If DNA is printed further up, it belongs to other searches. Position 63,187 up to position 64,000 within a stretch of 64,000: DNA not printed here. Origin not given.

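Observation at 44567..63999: Lipid A-type enzymes (PagL-like OMP, LpxL-like and PlsC-like acyltransferases, GT2) suggest the product is grafted onto a membrane lipid and moved to the outer membrane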

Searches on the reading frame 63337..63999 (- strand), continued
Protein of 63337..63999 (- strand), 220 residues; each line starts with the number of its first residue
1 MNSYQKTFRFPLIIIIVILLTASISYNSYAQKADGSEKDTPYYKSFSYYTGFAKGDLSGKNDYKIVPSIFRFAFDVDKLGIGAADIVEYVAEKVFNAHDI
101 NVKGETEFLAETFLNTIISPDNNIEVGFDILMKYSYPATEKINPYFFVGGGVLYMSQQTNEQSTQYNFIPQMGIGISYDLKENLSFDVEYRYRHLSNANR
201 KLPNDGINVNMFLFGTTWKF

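Call 48: fold_search(model_id=the predicted structure, library=pdb)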
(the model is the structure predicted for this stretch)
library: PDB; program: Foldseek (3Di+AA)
matches with E <= 10: 996; with E <= 0.001: 60
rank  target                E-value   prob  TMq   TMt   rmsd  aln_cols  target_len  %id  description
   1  9a2m_MODEL_1_A        2.5e-08  1.00  0.51  0.34   9.3       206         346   14  Model of E. coli OmpA by in-cell photo-crosslinking MS and deep learning (released 2023-02-24)
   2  9fzc_A                2.8e-08  1.00  0.48  0.59   5.8       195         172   13  Structure of OmpA-short in complex with nanobody Nb01 (released 2024-07-17)
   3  9fzd_A                3.5e-07  1.00  0.45  0.54   6.6       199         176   10  Structure of OmpA-long in complex with nanobody Nb39 (released 2024-07-17)
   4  2m06_MODEL_1_A        4.0e-07  1.00  0.44  0.62   6.2       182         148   14  NMR structure of OmpX in phopspholipid nanodiscs (released 2012-12-12)
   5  2erv_B                5.5e-07  1.00  0.49  0.70   4.1       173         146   18  Crystal structure of the outer membrane enzyme PagL (released 2006-04-11)
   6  2erv_A                7.3e-07  1.00  0.50  0.70   4.0       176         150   18  Crystal structure of the outer membrane enzyme PagL (released 2006-04-11)
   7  2f1v_A                2.1e-06  1.00  0.42  0.49   7.3       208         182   12  Outer membrane protein OmpW (released 2006-01-24)
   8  3qra                  2.2e-06  1.00  0.45  0.62   6.2       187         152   12  The crystal structure of Ail, the attachment invasion locus protein of Yersinia pestis (released 2011-11-23)
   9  8qxp                  3.3e-06  1.00  0.45  0.55   7.2       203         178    9  Crystal structure of the outer membrane porin OmpW from Klebsiella pneumoniae (released 2024-01-24)
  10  1p4t                  3.5e-06  1.00  0.53  0.72   5.0       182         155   13  Crystal structure of Neisserial surface protein A (NspA) (released 2003-07-22)
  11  1bxw                  4.9e-06  1.00  0.49  0.61   5.4       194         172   12  OUTER MEMBRANE PROTEIN A (OMPA) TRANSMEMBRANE DOMAIN (released 1998-10-14)
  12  2f1t_A                5.8e-06  1.00  0.44  0.51   6.7       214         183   11  Outer membrane protein OmpW (released 2006-01-24)
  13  2n2l_MODEL_1_A        9.1e-06  1.00  0.44  0.59   6.8       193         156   11  NMR structure of yersinia pestis ail (attachment invasion locus) in decylphosphocholine micelles calculated wi (released 2015-07-22)
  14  2mnh_MODEL_1_A        1.3e-05  1.00  0.45  0.63   5.7       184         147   13  Refined structure of outer membrane protein x in nanodisc by measuring residual dipolar couplings (released 2015-03-18)
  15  3qrc_A                1.8e-05  1.00  0.42  0.57   5.9       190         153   13  The crystal structure of Ail, the attachment invasion locus protein of Yersinia pestis, in complex with the heparin an (released 2011-11-23)
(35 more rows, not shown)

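Call 54: search_protein_families(library=pfam, proteins=[L014:2043-2474:+, L014:3671-4843:-, L014:4746-5285:+, L014:5355-6191:+, L014:6188-7696:+, L014:8073-8531:-, L014:8570-9796:+, L014:9803-10540:+, L014:10615-11499:+, L014:11504-12544:-], max_evalue=0.001)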
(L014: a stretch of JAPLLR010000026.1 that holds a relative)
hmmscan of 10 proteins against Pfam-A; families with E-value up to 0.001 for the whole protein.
L014:2043-2474:+ (143 aa): 3 families
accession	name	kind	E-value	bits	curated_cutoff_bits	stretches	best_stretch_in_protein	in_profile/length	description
PF07977.19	FabA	-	1.2e-30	106.3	23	1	11-132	1-135/138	FabA-like domain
PF01575.25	MaoC_dehydratas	-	9.7e-05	22.4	27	1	54-128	52-119/123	MaoC like domain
PF22818.2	ApeI-like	-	0.00065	20.4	28.5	0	40-106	24-82/119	ApeI dehydratase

L014:3671-4843:- (390 aa): 2 families
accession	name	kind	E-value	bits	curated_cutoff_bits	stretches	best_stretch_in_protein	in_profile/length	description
PF04339.18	FemAB_like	-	3.1e-16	59.9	27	1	16-326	2-311/369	Peptidogalycan biosysnthesis/recognition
PF13480.13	Acetyltransf_6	-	1.5e-12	48.3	22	1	195-332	1-140/143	Acetyltransferase (GNAT) domain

L014:4746-5285:+ (179 aa): 0 families

L014:5355-6191:+ (278 aa): 8 families
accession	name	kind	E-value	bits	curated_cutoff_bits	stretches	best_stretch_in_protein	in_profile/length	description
PF12146.15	Hydrolase_4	-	4.7e-23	82.2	27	1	19-263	5-239/239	Serine aminopeptidase, S33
PF00561.26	Abhydrolase_1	-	2.2e-16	60.7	25.8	1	19-120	1-102/245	alpha/beta hydrolase fold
PF12697.13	Abhydrolase_6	-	9.6e-10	39.9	26.3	1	21-269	1-216/217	Alpha/beta hydrolase family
PF20408.4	Abhydrolase_11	-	6.1e-07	29.8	27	1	20-118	4-105/193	Alpha/beta hydrolase domain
PF02230.22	Abhydrolase_2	-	1.4e-06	28.7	23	1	67-122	86-140/217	Phospholipase/Carboxylesterase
PF01738.24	DLH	-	2e-06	28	21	0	16-120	11-129/217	Dienelactone hydrolase family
PF05057.20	DUF676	-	0.00039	20.4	20.3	1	21-107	8-98/217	Putative serine esterase (DUF676)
PF00326.27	Peptidase_S9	-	0.00039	20.4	22.6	0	210-277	142-208/213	Prolyl oligopeptidase family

L014:6188-7696:+ (502 aa): 13 families
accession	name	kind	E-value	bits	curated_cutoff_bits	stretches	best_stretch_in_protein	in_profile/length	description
PF01593.30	Amino_oxidase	-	1.9e-28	100.4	19.8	1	13-494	1-441/443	Flavin containing amine oxidoreductase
PF01266.30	DAO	-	4e-15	56.6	27.9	1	5-48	1-43/353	FAD dependent oxidoreductase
PF13450.12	NAD_binding_8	-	1.3e-12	48.2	21.9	1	8-74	1-67/68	NAD(P)-binding Rossmann-like domain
PF00890.30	FAD_binding_2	-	6.5e-12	45.8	20.4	1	5-47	1-41/414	FAD binding domain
PF12831.13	FAD_oxidored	-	4.5e-09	36.5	27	1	5-44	1-40/416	FAD dependent oxidoreductase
PF07992.20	Pyr_redox_2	-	1.2e-06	28.6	26.1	1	4-38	1-35/291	Pyridine nucleotide-disulphide oxidoreductase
PF03486.20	HI0933_like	-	1.6e-06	28.2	50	1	5-38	2-35/244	HI0933-like protein Rossmann domain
PF00996.24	GDI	-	1.6e-05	24.1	23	0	3-45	4-46/436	GDP dissociation inhibitor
PF01134.28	GIDA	-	2.8e-05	23.8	22.1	0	5-33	1-29/391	Glucose inhibited division protein A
PF01946.23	Thi4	-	0.00012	21.8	26.2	1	3-40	17-55/235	Thi4 family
PF00070.33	Pyr_redox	-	0.00018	22.4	22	0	7-36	3-32/82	Pyridine nucleotide-disulphide oxidoreductase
PF01494.25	FAD_binding_3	-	0.00024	20.9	22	1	4-36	2-34/349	FAD binding domain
PF13738.12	Pyr_redox_3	-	0.00027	20.7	30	0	7-37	1-32/305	Pyridine nucleotide-disulphide oxidoreductase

L014:8073-8531:- (152 aa): 1 family
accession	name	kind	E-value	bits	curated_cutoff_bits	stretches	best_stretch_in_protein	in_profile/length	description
PF00892.27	EamA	-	1.2e-07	32.5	28.2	1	71-142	63-134/135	EamA-like transporter family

L014:8570-9796:+ (408 aa): 1 family
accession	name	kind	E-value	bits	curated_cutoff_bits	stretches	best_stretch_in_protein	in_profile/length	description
PF01041.23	DegT_DnrJ_EryC1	-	8.3e-50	170.4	19.8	2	33-203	29-196/360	DegT/DnrJ/EryC1/StrS aminotransferase family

L014:9803-10540:+ (245 aa): 2 families
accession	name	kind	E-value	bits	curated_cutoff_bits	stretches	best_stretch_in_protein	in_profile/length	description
PF09411.16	PagL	-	1.3e-19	71.2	23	1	124-240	17-134/136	Lipid A 3-O-deacylase (PagL)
PF13505.12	OMP_b-brl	-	7.2e-08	33.2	28.7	1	155-234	89-171/175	Outer membrane protein beta-barrel domain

L014:10615-11499:+ (294 aa): 14 families
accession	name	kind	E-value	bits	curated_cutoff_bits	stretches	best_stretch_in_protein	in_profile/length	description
PF14559.12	TPR_19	-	2.8e-14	53.6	25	1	68-122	9-62/68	Tetratricopeptide repeat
PF13431.12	TPR_17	-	1e-13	50.8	24.4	0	230-257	2-29/34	Tetratricopeptide repeat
PF13181.12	TPR_8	-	1e-11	44.4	25.7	0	241-273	1-33/34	Tetratricopeptide repeat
PF13432.12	TPR_16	-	5.6e-11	43.1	32.7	0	68-97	15-44/65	Tetratricopeptide repeat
PF07719.23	TPR_2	-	5.7e-09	35.9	27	0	50-82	1-33/34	Tetratricopeptide repeat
PF13414.12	TPR_11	-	7.9e-08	32.3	26.8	0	221-255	8-42/42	TPR repeat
PF25060.1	ARM_TT21_2nd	-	1.2e-07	31.9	27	0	98-153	202-257/270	Tetratricopeptide repeat protein 21 second ARM domain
PF25062.1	ARM_TT21_N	-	1.8e-07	31.6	40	1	43-135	127-219/222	Tetratricopeptide repeat protein 21 N-terminal ARM repeat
PF13428.12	TPR_14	-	1.8e-07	31.6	23.5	0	51-92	2-43/44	Tetratricopeptide repeat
PF23914.1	TPR_CcmH_CycH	-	1.1e-06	29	42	1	43-140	43-143/158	Cytochrome c-type biogenesis protein H TPR domain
PF25064.1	ARM_TT21_5th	-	5.6e-06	27.1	27.8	1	63-150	14-100/117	TT21 fifth ARM repeats domain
PF13174.12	TPR_6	-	9.6e-06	26.4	26.3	0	51-82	1-32/33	Tetratricopeptide repeat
PF00515.34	TPR_1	-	1.3e-05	25.2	27.8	0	50-82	1-33/34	Tetratricopeptide repeat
PF16811.11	TAtT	-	6.8e-05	22.8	26.5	1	201-273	162-236/263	TRAP transporter T-component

L014:11504-12544:- (346 aa): 1 family
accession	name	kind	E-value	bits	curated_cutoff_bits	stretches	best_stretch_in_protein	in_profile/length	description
PF00348.22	polyprenyl_synt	-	6.8e-54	183.2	27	1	32-295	3-247/251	Polyprenyl synthetase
